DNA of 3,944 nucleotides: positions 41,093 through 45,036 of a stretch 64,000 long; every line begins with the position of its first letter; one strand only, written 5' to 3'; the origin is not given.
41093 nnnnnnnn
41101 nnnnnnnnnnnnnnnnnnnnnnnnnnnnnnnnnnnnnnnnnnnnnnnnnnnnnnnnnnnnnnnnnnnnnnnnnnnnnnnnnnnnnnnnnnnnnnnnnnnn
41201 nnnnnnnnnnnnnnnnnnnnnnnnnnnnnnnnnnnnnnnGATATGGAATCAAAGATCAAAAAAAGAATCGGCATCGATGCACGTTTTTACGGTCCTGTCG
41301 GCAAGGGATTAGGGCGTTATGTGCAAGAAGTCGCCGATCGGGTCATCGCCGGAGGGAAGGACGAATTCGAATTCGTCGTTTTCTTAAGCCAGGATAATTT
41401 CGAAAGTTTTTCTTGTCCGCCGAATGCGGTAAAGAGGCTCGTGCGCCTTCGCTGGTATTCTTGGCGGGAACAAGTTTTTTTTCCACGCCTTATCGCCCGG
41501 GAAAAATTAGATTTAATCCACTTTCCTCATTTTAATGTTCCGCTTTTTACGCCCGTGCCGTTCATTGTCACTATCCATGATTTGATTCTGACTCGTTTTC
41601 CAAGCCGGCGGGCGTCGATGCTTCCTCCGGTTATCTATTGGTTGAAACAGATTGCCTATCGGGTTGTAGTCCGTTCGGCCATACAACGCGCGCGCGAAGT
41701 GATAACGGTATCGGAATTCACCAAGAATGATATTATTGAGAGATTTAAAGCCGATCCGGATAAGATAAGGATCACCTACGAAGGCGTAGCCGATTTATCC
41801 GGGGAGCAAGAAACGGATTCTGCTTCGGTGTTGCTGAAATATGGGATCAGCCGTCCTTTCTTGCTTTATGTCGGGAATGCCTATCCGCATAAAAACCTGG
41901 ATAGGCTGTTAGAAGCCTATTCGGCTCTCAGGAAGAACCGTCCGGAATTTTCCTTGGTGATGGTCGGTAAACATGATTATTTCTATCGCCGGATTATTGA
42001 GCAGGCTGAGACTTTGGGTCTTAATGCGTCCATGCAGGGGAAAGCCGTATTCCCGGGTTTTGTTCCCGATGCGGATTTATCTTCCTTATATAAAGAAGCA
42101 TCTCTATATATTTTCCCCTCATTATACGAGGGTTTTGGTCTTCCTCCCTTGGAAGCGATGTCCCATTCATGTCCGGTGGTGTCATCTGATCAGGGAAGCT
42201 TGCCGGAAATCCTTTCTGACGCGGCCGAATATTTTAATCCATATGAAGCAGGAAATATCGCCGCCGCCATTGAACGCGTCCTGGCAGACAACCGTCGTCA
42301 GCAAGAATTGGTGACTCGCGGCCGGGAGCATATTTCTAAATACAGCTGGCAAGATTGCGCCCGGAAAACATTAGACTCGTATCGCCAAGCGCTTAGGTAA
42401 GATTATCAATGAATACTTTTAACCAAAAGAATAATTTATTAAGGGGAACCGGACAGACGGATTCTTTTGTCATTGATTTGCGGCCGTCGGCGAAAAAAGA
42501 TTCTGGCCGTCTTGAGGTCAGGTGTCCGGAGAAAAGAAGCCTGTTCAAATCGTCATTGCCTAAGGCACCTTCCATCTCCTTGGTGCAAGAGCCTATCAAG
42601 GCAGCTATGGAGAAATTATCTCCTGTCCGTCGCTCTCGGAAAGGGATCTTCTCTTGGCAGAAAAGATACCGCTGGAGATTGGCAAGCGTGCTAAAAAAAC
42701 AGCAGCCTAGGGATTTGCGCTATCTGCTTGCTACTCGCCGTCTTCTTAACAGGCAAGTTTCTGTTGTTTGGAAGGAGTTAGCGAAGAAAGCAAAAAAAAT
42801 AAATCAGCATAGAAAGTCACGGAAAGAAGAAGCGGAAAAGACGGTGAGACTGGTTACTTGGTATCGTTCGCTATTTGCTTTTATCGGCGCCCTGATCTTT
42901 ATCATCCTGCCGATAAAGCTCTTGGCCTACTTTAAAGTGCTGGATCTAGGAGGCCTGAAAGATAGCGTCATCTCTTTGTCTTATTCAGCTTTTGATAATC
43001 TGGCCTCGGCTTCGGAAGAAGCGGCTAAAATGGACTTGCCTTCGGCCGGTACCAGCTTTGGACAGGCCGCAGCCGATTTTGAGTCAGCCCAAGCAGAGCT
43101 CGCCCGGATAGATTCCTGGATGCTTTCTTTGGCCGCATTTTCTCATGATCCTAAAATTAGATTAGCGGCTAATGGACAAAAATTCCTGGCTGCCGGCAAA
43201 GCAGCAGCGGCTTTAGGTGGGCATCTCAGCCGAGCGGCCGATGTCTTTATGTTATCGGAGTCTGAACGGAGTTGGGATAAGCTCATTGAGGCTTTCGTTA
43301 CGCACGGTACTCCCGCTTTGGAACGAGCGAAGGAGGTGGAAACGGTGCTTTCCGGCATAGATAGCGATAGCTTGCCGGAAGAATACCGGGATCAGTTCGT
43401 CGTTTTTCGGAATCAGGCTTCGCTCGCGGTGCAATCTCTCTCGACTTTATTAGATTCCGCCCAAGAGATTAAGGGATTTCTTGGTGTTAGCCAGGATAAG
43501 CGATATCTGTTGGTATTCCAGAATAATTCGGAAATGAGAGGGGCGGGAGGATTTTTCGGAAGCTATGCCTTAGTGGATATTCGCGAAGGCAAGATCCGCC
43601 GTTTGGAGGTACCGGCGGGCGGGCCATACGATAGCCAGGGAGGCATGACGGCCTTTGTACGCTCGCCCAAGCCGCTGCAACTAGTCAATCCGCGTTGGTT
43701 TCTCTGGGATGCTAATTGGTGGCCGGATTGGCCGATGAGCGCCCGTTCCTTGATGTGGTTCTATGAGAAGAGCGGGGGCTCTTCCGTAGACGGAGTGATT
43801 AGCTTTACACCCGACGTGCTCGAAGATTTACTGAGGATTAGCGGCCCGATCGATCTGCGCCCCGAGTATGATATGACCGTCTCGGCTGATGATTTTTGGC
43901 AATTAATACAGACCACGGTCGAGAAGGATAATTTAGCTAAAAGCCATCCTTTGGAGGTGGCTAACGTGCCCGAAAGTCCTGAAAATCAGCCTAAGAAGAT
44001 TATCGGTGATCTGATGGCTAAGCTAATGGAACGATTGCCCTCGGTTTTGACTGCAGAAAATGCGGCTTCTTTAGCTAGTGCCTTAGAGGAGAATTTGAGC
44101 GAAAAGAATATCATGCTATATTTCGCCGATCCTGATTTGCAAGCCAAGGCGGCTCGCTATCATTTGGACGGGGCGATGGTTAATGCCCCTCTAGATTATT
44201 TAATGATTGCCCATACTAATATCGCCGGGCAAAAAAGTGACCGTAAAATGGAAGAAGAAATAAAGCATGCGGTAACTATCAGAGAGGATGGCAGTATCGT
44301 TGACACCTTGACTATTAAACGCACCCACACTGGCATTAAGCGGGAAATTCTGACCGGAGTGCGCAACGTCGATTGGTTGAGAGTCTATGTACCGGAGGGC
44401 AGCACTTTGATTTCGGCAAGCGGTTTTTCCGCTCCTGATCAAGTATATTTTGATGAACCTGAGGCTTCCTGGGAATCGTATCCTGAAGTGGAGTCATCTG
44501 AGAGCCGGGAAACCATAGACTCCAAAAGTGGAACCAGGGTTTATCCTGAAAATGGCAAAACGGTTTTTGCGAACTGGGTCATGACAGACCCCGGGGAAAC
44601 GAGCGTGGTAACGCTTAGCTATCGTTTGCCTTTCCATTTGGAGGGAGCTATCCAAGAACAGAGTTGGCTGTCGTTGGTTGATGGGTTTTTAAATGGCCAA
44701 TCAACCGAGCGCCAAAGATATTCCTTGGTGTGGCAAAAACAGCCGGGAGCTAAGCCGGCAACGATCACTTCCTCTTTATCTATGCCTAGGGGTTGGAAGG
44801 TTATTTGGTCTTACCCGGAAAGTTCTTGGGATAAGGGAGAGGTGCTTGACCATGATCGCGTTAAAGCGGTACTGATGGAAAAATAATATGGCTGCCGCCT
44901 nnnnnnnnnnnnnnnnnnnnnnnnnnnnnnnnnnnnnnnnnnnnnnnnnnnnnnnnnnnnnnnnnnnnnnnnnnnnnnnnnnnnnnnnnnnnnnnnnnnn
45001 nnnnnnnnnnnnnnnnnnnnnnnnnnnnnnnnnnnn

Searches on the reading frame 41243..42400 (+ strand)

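Call 18: search_protein_families(library=pfam, proteins=[window:41243-42400:+], max_evalue=0.001)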
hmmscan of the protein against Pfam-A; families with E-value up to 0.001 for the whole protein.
window:41243-42400:+ (385 aa): 6 families
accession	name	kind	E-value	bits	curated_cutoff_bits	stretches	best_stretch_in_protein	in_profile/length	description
PF00534.26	Glycos_transf_1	-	1.7e-34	119.3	26.4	1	204-362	15-171/172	Glycosyl transferases group 1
PF13692.12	Glyco_trans_1_4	-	2.9e-27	96.1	27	1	205-349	2-142/142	Glycosyl transferases group 1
PF13439.12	Glyco_transf_4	-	2.5e-15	57.3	28.5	1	22-182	3-166/170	Glycosyltransferase Family 4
PF20706.3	GT4-conflict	-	6.5e-13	48.9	26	1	203-375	196-384/385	Family 4 Glycosyltransferase in conflict systems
PF13579.12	Glyco_trans_4_4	-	8.1e-08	33.2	29.7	1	24-177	4-154/158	Glycosyl transferase 4-like domain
PF13524.12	Glyco_trans_1_2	-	2.9e-06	27.8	25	1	234-377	13-143/144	Glycosyl transferase-like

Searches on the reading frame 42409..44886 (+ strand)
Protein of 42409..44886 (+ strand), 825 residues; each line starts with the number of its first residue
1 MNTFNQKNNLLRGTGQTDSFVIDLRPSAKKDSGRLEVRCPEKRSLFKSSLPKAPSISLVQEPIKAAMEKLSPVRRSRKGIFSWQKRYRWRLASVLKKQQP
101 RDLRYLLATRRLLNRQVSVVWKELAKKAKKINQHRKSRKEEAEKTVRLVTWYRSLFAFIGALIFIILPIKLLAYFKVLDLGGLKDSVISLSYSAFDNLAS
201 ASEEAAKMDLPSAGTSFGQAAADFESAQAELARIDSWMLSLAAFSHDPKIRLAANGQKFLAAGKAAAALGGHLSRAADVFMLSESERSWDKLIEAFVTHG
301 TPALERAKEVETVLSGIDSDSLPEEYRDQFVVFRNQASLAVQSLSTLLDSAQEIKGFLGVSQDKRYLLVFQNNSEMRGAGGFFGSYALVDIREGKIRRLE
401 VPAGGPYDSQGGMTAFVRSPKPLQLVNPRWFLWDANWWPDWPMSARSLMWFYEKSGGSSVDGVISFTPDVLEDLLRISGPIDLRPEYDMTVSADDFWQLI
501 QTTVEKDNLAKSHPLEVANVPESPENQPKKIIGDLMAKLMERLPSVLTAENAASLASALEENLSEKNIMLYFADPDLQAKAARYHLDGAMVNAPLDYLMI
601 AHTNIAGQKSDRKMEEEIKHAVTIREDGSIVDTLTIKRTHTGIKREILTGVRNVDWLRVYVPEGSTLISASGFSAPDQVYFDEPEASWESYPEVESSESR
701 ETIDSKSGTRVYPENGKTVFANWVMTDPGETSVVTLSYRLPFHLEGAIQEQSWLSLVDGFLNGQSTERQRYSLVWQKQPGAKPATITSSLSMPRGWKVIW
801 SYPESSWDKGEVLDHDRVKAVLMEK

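Call 18: search_protein_families(library=pfam, proteins=[window:42409-44886:+], max_evalue=0.001)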
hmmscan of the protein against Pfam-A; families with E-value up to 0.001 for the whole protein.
window:42409-44886:+ (825 aa): 1 family
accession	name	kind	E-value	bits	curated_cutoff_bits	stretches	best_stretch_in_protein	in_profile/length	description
PF13196.11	DUF4012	-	3.4e-26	92.9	28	1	362-503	2-142/144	Protein of unknown function (DUF4012)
